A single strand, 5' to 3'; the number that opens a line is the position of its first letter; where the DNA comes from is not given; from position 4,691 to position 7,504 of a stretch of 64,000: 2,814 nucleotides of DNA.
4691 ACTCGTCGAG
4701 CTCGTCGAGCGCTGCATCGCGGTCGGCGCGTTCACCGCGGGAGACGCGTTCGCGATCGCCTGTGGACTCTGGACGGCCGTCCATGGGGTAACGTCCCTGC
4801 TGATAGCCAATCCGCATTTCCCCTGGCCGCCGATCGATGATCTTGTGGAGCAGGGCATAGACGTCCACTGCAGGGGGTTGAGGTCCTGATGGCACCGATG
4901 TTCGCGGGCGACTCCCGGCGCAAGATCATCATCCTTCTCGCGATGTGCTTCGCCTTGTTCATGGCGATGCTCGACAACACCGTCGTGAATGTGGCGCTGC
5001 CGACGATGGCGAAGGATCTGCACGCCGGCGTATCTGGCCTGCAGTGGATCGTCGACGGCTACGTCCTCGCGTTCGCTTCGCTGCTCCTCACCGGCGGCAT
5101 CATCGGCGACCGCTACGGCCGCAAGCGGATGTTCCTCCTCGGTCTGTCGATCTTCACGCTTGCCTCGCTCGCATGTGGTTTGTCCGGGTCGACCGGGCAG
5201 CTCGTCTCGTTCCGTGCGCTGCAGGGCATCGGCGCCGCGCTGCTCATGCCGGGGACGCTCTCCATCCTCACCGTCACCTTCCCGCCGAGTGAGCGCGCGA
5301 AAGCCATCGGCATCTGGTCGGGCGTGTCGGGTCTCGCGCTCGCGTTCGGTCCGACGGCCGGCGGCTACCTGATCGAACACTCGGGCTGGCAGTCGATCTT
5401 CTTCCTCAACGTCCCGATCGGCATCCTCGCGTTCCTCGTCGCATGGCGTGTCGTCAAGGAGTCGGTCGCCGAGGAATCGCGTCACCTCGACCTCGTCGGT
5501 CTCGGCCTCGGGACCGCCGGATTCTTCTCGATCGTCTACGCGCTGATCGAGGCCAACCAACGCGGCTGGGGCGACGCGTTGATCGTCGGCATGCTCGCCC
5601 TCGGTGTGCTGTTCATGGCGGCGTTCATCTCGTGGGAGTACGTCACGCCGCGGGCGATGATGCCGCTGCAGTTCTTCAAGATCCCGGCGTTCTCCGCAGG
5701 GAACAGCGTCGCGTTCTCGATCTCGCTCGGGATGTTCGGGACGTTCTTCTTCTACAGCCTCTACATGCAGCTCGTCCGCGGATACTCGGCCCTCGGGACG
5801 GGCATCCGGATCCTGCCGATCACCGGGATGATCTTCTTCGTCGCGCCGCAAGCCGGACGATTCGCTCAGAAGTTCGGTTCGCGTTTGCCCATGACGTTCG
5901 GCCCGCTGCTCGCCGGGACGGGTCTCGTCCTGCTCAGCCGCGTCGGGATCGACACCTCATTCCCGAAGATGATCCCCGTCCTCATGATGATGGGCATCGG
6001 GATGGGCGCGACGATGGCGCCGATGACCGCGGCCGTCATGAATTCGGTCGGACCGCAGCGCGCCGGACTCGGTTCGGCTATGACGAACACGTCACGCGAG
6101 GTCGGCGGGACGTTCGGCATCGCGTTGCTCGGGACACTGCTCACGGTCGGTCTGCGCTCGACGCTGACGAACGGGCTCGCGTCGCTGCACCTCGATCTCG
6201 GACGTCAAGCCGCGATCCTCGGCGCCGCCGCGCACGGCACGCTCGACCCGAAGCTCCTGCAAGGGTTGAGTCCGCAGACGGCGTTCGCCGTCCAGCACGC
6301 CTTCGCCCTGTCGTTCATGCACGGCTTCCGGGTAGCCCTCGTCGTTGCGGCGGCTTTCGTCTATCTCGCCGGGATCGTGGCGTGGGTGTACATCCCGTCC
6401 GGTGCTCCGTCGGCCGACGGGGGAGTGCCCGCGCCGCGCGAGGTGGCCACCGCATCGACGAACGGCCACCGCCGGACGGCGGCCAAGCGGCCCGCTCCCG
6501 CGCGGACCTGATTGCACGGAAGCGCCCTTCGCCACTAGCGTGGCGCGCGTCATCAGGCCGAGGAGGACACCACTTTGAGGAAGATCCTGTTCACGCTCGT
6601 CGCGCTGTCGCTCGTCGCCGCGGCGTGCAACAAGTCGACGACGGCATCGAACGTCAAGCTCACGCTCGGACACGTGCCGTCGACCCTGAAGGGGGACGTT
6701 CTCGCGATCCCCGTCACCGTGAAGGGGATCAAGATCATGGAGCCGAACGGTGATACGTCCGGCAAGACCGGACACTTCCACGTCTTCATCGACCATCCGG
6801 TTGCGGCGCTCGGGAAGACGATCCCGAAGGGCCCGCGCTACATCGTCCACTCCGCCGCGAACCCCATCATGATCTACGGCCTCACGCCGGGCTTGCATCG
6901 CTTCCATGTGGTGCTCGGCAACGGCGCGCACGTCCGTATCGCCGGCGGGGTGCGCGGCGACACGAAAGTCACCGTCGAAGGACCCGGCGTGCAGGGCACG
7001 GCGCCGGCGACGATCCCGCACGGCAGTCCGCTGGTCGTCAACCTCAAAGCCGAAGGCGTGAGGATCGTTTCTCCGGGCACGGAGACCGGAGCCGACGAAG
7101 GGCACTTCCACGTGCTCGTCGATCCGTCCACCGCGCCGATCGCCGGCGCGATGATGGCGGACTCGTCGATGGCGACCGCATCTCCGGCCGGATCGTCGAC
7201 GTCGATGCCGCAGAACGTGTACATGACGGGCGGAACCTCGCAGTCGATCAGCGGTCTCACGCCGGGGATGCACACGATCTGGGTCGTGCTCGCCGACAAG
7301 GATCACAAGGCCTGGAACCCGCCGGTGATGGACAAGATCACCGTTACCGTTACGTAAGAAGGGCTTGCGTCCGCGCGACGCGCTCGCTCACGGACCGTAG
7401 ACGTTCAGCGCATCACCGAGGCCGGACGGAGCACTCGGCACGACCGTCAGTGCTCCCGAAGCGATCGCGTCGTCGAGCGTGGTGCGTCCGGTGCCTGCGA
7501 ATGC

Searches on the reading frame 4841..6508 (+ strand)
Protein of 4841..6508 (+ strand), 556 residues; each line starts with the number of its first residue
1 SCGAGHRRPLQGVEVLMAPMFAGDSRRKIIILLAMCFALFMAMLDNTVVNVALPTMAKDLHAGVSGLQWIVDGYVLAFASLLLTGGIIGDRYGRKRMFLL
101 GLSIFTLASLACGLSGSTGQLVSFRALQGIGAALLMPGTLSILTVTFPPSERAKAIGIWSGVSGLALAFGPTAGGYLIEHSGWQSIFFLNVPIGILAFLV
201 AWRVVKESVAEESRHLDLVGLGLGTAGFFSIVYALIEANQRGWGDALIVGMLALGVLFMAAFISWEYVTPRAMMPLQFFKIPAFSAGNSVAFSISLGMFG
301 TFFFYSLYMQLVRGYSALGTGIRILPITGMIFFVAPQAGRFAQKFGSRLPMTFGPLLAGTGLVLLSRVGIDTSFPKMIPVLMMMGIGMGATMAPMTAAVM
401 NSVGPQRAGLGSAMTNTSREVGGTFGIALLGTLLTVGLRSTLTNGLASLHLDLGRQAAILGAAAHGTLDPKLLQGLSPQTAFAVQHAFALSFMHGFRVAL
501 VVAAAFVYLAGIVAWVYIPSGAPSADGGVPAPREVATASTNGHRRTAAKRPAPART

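Call 56: search_protein_families(library=pfam, proteins=[window:4841-6508:+], max_evalue=0.00001)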
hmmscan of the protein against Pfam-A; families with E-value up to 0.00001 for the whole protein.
window:4841-6508:+ (556 aa): 1 family
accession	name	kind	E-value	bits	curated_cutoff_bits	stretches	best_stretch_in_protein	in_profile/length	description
PF07690.21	MFS_1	-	1.3e-57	195.8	33.4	1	35-426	1-346/347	Major Facilitator Superfamily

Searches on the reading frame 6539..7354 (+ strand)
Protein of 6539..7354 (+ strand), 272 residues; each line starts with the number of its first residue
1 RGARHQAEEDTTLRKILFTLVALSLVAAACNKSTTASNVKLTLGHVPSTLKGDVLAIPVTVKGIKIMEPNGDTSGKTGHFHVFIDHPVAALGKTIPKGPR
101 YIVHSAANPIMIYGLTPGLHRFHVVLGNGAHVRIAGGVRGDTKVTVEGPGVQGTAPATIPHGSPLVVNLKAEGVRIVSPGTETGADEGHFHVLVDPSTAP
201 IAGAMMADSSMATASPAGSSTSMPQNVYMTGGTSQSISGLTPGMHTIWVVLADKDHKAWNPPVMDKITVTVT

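Call 99: search_protein_families(library=pfam, proteins=[window:6539-7354:+], max_evalue=0.00001)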
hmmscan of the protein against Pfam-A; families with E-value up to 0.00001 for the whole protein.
window:6539-7354:+ (272 aa): 1 family
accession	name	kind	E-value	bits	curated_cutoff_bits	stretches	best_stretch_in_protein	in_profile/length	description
PF14347.11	DUF4399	-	2.3e-21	76.4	28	2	167-272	1-91/91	Domain of unknown function (DUF4399)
